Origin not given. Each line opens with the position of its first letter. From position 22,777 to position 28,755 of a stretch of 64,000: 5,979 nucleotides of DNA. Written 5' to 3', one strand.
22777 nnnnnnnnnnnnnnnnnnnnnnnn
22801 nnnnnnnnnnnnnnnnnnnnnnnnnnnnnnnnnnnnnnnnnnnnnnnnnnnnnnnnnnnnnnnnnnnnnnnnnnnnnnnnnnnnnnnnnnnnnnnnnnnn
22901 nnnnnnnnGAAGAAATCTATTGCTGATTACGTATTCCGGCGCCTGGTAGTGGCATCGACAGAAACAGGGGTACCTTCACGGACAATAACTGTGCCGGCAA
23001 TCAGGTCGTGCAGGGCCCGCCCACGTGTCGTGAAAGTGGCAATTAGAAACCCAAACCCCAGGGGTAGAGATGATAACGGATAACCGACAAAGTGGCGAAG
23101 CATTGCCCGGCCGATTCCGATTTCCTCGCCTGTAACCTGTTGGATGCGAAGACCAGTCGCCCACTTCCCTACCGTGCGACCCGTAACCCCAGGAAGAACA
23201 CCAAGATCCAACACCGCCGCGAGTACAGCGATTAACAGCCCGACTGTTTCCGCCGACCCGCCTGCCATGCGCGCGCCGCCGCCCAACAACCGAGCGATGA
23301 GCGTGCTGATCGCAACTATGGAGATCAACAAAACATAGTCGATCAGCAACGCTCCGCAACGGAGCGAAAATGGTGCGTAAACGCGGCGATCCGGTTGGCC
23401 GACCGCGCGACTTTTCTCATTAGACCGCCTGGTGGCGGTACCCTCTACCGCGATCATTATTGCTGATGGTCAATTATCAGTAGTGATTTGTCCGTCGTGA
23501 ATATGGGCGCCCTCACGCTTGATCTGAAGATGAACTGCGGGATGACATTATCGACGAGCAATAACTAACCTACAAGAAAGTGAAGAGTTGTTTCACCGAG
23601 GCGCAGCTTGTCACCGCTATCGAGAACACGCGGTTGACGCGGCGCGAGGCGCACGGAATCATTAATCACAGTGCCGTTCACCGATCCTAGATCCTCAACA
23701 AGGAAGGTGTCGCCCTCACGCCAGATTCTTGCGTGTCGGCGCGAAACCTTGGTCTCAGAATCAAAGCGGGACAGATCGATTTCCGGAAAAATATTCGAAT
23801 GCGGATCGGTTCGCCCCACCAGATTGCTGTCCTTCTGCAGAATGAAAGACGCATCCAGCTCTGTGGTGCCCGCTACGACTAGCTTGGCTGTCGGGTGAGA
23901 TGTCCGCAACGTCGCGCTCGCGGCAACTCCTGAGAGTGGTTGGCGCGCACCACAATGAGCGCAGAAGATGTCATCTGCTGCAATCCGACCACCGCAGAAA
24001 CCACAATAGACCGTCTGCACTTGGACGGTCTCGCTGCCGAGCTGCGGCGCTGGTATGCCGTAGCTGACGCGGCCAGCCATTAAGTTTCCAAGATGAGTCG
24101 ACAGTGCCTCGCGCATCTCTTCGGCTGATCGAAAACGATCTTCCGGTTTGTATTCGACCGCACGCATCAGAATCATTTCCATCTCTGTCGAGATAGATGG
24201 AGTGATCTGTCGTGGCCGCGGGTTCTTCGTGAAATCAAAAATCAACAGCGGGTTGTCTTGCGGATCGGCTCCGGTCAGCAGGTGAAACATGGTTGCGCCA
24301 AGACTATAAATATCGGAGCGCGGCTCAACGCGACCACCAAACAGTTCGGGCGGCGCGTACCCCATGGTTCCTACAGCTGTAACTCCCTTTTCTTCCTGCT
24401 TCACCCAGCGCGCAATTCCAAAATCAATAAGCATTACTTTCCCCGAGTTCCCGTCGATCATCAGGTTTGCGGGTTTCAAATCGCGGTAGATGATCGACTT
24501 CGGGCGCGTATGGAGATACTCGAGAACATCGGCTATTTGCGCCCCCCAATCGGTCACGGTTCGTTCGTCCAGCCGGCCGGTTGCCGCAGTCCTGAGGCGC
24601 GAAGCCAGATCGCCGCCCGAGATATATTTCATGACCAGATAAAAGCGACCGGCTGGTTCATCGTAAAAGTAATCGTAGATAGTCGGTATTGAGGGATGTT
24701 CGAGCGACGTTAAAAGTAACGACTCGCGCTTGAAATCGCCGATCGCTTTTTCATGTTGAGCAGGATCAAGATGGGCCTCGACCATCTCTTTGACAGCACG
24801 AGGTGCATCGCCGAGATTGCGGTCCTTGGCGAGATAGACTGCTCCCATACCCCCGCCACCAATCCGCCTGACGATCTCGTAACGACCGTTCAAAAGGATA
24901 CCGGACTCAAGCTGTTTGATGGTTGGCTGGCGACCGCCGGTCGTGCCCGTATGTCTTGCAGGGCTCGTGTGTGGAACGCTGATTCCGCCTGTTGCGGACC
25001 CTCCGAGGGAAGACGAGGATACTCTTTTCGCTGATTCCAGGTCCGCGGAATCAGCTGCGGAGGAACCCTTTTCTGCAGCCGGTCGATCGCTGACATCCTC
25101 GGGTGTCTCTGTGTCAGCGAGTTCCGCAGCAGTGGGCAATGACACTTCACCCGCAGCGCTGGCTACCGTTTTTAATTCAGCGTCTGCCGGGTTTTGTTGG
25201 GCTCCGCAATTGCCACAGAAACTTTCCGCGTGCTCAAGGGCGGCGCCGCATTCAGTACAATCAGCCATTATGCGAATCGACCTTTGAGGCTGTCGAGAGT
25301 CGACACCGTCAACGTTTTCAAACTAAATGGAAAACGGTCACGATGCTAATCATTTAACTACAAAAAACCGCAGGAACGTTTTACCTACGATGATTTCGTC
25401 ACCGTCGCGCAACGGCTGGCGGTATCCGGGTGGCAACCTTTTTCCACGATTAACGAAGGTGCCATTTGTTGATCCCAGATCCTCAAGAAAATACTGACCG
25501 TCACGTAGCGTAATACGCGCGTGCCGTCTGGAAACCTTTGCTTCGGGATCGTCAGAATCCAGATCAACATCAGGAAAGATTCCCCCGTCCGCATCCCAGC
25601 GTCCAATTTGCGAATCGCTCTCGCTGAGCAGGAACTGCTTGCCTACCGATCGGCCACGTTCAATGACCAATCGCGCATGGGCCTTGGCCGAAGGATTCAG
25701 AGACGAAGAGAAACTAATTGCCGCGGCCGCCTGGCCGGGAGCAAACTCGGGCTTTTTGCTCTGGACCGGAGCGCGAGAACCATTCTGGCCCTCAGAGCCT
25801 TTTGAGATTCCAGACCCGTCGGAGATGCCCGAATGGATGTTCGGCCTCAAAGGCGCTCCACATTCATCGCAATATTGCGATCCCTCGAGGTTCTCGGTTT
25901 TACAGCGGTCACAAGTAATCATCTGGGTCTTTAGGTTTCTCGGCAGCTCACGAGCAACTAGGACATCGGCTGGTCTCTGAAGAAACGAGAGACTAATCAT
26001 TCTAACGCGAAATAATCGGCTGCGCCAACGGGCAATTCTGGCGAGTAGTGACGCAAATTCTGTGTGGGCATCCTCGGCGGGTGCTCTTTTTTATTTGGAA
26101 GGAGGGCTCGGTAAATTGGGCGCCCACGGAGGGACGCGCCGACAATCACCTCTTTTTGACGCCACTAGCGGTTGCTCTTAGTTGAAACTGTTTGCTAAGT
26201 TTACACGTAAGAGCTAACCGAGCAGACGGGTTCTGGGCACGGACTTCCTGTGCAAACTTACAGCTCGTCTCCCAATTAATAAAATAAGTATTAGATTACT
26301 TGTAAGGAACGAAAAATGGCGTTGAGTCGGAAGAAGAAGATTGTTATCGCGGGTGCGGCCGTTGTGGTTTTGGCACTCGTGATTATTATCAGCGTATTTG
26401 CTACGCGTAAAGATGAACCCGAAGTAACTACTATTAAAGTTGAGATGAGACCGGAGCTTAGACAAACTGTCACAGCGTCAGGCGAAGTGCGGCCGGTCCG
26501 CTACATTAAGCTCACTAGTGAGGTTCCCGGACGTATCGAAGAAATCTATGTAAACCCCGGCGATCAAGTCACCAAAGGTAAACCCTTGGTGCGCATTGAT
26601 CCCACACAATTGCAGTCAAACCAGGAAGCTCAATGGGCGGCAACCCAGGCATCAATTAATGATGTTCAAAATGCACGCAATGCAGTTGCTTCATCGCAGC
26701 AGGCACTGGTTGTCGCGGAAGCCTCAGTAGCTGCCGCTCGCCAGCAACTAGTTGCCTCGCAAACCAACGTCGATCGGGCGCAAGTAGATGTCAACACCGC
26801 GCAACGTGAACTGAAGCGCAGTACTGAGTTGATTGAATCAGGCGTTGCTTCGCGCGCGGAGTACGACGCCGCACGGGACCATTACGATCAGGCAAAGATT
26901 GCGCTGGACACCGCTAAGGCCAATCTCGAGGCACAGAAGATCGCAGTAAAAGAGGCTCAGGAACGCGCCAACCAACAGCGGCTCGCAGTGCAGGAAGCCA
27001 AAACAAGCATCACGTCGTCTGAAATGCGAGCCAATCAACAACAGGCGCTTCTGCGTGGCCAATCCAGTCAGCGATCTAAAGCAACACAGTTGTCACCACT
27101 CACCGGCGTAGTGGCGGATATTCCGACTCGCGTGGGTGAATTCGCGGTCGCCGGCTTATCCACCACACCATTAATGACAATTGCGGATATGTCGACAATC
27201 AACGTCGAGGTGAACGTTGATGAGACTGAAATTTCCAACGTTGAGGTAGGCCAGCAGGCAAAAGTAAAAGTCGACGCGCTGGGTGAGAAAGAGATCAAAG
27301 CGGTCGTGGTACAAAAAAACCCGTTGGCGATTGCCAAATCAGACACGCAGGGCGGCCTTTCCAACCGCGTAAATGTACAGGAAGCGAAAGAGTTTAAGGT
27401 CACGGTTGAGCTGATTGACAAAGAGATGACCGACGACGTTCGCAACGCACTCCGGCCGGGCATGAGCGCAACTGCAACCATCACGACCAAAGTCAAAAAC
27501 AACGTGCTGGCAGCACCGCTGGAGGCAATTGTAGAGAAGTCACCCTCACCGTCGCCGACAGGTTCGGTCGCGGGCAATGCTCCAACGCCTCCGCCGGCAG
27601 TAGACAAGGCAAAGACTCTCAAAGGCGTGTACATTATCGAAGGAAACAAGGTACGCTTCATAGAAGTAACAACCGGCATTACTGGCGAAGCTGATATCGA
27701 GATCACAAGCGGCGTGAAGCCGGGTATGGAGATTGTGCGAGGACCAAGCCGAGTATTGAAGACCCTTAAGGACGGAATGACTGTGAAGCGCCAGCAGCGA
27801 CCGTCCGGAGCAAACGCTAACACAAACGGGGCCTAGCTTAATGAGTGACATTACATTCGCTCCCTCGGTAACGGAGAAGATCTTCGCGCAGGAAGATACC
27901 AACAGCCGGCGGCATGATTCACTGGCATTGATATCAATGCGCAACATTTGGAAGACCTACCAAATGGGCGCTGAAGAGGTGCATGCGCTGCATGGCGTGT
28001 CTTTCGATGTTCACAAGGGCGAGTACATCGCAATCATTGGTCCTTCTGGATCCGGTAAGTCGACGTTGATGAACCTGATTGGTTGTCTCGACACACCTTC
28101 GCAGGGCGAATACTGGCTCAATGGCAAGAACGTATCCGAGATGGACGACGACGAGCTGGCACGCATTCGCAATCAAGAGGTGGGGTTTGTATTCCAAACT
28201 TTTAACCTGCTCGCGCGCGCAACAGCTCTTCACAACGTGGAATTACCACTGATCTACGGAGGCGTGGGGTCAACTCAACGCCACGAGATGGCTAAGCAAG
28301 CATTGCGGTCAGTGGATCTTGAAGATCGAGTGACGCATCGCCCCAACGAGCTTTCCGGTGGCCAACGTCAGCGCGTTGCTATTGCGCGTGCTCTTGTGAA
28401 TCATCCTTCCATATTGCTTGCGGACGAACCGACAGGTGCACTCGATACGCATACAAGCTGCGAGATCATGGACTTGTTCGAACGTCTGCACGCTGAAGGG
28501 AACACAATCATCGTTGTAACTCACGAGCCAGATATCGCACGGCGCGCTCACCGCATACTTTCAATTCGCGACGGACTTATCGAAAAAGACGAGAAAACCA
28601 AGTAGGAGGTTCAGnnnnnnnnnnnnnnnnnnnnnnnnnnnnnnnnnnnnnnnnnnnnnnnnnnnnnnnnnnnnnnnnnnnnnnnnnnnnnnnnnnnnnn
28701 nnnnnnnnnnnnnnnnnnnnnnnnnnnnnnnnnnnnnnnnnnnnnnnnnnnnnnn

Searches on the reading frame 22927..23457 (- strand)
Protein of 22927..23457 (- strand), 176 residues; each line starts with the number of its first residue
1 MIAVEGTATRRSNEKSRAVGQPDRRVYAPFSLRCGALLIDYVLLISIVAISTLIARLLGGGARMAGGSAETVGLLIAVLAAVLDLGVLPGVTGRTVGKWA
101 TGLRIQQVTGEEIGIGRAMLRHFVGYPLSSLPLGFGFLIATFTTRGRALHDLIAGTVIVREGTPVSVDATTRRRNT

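Call 42: search_protein_families(library=pfam, proteins=[window:22927-23457:-], max_evalue=0.001)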
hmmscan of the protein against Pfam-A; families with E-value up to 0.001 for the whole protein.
window:22927-23457:- (176 aa): 1 family
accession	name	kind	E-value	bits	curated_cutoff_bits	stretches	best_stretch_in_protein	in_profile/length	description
PF06271.18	RDD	-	7.9e-19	68.7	24.1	1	27-155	1-137/137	RDD family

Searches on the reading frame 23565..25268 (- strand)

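Call 42: search_protein_families(library=pfam, proteins=[window:23565-25268:-], max_evalue=0.001)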
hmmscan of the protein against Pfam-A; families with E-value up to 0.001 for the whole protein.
window:23565-25268:- (567 aa): 9 families
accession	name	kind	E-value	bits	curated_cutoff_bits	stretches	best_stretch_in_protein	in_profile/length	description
PF00069.31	Pkinase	-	1.1e-42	146.7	31.7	1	130-381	1-254/263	Protein kinase domain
PF07714.23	PK_Tyr_Ser-Thr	-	1.2e-25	90.7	23.1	1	132-380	3-250/258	Protein tyrosine and serine/threonine kinase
PF00498.31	FHA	-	2.5e-13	50.7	20.7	1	498-558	14-67/67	FHA domain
PF01636.29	APH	-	5.5e-07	30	23.2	0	255-288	166-199/239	Phosphotransferase enzyme family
PF13248.11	Zn_ribbon_3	-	2.3e-06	27.3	27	1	418-442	1-25/26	zinc-ribbon domain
PF12773.13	DZR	-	1.6e-05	25.4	27.3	0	4-23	1-20/45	Double zinc ribbon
PF16697.10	Yop-YscD_cpl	-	2.9e-05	24.7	33.2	1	506-564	34-90/94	Inner membrane component of T3SS, cytoplasmic domain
PF13240.11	Zn_Ribbon_1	-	3.6e-05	23.8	25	0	4-23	2-21/23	zinc-ribbon domain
PF03109.22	ABC1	-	0.00021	20.9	22.9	1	193-294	131-222/244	ABC1 atypical kinase-like domain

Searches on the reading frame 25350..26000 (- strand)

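Call 42: search_protein_families(library=pfam, proteins=[window:25350-26000:-], max_evalue=0.001)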
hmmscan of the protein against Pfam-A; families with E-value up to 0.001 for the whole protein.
window:25350-26000:- (216 aa): 4 families
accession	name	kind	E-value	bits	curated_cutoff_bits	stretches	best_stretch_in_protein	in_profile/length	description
PF00498.31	FHA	-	8.2e-18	65.1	20.7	1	133-206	4-67/67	FHA domain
PF16697.10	Yop-YscD_cpl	-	2.1e-07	31.6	33.2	1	115-212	4-90/94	Inner membrane component of T3SS, cytoplasmic domain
PF12773.13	DZR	-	0.00016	22.2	27.3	1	30-52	1-23/45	Double zinc ribbon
PF13240.11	Zn_Ribbon_1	-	0.00016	21.8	25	1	30-51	2-23/23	zinc-ribbon domain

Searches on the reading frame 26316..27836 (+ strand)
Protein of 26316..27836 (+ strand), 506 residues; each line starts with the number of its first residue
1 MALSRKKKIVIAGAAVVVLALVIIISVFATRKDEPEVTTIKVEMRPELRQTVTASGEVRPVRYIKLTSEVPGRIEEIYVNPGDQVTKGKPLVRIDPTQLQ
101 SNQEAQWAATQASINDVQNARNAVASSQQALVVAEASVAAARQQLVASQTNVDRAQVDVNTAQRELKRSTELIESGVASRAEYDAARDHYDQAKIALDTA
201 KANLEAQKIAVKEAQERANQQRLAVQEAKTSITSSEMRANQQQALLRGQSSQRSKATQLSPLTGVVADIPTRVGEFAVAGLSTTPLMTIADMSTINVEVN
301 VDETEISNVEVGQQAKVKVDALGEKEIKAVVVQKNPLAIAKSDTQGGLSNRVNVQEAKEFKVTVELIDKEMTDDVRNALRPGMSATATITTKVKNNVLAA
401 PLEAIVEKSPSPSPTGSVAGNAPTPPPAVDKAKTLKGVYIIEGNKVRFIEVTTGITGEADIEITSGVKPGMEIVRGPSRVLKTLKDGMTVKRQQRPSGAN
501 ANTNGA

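Call 42: search_protein_families(library=pfam, proteins=[window:26316-27836:+], max_evalue=0.001)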
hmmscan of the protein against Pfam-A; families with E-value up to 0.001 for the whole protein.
window:26316-27836:+ (506 aa): 3 families
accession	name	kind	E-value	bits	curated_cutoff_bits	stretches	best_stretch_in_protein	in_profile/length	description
PF16576.10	HlyD_D23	-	1.8e-19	70.3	30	2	212-338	67-188/214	Barrel-sandwich domain of CusB or HlyD membrane-fusion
PF13437.12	HlyD_3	-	2e-11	45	22.2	1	259-339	3-79/106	HlyD family secretion protein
PF13533.13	Biotin_lipoyl_2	-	0.00019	21.6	29.8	1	65-95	2-32/32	Biotin-lipoyl like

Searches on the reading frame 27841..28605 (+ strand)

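Call 42: search_protein_families(library=pfam, proteins=[window:27841-28605:+], max_evalue=0.001)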
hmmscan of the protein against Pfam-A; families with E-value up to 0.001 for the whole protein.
window:27841-28605:+ (254 aa): 4 families
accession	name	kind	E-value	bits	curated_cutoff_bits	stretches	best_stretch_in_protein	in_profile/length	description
PF00005.33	ABC_tran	-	7.5e-36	124.2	25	1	50-198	1-136/137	ABC transporter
PF13304.12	AAA_21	-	6.4e-08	33.5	27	0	154-230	221-300/304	AAA domain, putative AbiEii toxin, Type IV TA system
PF02463.25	SMC_N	-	8.6e-08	32.3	40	1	89-242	109-211/220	RecF/RecN/SMC N terminal domain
PF13555.12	AAA_29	-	1.6e-05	25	27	1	49-78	11-40/61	P-loop containing region of AAA domain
